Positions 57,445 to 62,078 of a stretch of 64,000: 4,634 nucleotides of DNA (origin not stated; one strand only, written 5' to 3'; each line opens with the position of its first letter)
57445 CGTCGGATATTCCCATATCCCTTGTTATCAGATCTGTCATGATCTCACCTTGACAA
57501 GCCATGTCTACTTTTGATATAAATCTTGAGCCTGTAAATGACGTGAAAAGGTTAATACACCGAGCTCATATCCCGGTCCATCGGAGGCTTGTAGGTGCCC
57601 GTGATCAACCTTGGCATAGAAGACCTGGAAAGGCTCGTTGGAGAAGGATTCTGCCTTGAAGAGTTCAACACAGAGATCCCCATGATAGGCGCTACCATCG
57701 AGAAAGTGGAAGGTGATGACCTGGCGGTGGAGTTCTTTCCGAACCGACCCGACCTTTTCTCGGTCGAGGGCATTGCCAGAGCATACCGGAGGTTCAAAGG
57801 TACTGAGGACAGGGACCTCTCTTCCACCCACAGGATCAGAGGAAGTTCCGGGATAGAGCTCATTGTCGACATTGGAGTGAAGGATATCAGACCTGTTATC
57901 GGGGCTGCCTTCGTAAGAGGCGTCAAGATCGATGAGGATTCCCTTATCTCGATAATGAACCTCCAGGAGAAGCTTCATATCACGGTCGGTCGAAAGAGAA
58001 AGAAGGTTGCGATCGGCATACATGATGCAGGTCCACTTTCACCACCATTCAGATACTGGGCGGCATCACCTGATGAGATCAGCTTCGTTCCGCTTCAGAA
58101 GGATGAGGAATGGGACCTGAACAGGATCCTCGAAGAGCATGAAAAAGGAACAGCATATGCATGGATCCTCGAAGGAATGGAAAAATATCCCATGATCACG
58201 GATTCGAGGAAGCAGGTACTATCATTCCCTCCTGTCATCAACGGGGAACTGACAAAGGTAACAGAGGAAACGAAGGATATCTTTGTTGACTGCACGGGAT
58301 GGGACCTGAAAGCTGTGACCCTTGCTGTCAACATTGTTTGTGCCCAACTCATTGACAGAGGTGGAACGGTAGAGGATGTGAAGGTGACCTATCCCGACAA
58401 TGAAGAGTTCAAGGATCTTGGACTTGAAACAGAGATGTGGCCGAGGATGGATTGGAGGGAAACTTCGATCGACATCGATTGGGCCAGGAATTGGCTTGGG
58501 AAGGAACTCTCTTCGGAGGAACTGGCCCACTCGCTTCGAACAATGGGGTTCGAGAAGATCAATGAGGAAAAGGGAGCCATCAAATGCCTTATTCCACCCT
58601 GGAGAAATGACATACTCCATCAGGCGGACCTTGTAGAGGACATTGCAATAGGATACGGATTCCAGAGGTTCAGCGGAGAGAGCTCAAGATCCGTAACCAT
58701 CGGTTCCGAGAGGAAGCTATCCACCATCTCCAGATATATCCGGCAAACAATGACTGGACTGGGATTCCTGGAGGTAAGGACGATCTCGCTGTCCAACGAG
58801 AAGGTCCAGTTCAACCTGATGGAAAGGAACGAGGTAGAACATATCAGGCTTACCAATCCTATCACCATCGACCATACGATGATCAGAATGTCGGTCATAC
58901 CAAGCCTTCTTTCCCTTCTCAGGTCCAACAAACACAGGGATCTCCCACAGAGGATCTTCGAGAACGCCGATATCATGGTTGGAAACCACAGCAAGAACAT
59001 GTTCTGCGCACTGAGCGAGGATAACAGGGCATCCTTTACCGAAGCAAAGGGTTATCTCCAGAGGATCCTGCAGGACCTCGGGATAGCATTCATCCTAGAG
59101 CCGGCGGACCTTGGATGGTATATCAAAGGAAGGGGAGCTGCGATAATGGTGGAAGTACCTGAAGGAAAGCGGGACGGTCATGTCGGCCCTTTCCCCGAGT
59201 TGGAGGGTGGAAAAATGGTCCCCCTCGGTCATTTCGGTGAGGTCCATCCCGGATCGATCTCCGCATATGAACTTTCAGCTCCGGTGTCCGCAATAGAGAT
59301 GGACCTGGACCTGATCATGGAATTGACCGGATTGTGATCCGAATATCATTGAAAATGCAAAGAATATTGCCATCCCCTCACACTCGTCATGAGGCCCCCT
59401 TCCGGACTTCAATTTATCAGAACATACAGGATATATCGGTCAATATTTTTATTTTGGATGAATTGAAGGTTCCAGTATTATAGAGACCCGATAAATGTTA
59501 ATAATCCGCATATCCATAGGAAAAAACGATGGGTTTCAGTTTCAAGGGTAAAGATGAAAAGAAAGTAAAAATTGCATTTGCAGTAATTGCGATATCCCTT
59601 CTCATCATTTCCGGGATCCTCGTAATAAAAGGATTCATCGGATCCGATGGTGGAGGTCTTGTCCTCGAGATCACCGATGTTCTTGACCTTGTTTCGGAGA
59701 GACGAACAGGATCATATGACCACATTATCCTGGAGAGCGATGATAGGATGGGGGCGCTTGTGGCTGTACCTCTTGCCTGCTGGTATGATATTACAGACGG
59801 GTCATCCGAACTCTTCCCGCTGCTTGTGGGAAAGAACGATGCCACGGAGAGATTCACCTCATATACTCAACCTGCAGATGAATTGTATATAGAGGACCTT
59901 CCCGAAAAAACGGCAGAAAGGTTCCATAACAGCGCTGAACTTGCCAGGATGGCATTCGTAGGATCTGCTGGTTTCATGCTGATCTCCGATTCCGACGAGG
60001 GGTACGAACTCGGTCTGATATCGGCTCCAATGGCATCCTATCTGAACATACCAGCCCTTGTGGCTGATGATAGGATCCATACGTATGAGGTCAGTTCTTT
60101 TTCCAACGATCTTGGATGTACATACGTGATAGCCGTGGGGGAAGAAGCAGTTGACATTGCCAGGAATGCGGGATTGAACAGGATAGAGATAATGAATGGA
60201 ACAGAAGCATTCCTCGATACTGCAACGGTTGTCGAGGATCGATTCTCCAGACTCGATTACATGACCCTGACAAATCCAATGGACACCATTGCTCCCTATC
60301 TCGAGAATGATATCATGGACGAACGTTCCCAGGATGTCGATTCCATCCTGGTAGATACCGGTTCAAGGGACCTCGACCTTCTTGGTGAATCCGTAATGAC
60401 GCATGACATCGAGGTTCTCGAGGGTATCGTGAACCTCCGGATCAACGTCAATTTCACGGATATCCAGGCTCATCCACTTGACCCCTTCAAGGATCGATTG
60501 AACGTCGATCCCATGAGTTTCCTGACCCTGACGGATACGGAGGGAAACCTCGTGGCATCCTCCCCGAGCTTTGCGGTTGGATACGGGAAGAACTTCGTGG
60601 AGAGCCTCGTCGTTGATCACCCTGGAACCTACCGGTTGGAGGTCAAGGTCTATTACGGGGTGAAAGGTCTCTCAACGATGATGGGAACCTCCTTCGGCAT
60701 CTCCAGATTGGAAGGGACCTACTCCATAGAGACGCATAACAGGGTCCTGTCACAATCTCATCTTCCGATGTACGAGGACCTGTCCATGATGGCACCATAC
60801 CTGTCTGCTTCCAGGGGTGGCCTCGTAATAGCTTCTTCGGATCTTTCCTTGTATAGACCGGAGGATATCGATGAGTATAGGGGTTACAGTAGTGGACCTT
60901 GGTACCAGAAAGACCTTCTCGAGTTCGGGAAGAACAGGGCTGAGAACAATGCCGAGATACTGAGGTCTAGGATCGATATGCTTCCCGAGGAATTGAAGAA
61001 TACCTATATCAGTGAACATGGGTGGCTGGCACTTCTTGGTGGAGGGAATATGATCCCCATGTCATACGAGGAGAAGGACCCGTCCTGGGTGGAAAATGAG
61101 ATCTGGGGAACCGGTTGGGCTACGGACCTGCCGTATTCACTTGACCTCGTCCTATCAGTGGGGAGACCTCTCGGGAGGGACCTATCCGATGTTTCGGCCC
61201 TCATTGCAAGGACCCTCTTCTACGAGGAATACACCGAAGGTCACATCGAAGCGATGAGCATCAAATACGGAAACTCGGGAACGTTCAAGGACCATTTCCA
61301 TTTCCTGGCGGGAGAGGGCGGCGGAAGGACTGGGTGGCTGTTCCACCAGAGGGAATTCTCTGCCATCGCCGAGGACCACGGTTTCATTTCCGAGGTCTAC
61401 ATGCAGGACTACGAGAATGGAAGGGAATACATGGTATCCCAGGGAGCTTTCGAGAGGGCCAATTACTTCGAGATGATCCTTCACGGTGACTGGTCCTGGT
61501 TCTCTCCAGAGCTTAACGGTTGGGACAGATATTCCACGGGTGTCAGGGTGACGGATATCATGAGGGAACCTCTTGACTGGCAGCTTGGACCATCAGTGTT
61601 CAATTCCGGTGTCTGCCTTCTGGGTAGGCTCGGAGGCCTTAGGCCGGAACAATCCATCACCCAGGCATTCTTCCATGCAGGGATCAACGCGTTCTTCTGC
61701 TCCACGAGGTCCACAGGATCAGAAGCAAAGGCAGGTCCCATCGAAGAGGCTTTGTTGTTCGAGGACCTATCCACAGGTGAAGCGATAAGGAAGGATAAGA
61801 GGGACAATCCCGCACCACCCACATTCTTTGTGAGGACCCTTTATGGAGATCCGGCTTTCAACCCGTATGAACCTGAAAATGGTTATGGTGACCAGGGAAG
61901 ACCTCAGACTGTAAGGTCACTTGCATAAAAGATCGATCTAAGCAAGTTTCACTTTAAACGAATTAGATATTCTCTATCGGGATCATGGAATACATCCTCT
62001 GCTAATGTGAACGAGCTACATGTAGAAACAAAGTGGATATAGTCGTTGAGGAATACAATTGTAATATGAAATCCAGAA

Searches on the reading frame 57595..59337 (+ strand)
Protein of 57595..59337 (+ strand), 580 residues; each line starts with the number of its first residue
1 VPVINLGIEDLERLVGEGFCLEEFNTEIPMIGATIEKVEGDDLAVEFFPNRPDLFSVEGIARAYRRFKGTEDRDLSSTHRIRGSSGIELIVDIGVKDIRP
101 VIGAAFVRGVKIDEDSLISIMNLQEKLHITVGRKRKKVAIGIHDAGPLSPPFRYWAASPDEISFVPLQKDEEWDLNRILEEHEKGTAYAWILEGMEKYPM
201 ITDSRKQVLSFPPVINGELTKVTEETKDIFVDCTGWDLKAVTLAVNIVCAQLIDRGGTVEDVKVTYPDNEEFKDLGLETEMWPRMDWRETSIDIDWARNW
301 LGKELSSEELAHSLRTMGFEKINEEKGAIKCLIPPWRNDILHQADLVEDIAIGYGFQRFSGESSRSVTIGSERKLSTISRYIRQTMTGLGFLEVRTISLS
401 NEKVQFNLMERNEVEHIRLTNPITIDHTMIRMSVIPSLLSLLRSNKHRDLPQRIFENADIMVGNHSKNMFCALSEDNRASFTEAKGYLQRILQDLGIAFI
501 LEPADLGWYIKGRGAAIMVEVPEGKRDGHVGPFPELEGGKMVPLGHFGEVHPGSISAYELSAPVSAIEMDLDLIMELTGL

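Call 39: search_protein_families(library=pfam, proteins=[window:57595-59337:+], max_evalue=0.001)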
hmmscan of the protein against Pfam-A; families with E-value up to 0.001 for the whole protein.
window:57595-59337:+ (580 aa): 4 families
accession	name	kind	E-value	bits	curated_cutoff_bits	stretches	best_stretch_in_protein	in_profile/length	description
PF17759.6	tRNA_synthFbeta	-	3.7e-32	112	22.4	1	367-571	10-214/214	Phenylalanyl tRNA synthetase beta chain CLM domain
PF03484.21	B5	-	1.8e-19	70.1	28.6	1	292-356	3-67/67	tRNA synthetase B5 domain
PF03483.22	B3_4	-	1.2e-08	35.2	29.3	1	120-241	38-132/174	B3/4 domain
PF18262.7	PhetRS_B1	-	0.00085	20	26.8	0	21-69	35-82/83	Phe-tRNA synthetase beta subunit B1 domain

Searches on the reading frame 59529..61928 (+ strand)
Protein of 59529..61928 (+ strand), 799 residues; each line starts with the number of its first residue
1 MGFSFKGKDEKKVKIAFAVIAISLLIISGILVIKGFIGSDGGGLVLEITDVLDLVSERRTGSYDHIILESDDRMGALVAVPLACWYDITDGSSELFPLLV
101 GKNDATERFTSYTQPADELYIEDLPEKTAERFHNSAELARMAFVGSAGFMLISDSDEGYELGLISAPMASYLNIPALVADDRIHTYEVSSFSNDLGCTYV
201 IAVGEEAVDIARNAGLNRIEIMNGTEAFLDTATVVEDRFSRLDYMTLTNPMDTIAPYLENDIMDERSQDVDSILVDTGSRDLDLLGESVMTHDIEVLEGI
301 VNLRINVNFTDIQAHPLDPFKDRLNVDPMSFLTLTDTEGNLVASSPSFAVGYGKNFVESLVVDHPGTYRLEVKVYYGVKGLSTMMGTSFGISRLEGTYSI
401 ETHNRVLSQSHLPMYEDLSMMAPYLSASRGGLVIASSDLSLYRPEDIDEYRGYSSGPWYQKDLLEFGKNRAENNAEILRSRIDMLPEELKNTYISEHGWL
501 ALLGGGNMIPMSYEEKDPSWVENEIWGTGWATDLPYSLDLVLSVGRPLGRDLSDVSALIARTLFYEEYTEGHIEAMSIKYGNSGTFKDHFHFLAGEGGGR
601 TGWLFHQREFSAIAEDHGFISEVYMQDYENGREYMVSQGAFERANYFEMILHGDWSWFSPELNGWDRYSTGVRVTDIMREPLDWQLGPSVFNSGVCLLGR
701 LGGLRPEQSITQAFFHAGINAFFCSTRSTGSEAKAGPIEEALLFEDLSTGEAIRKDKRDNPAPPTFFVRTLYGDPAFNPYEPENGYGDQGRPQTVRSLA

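Call 39: search_protein_families(library=pfam, proteins=[window:59529-61928:+], max_evalue=0.001)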
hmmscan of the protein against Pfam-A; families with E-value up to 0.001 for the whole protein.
window:59529-61928:+ (799 aa): 1 family
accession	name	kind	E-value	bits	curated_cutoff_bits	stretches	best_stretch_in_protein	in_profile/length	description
PF01364.23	Peptidase_C25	-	0.00025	20.8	23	0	496-623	65-190/374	Peptidase family C25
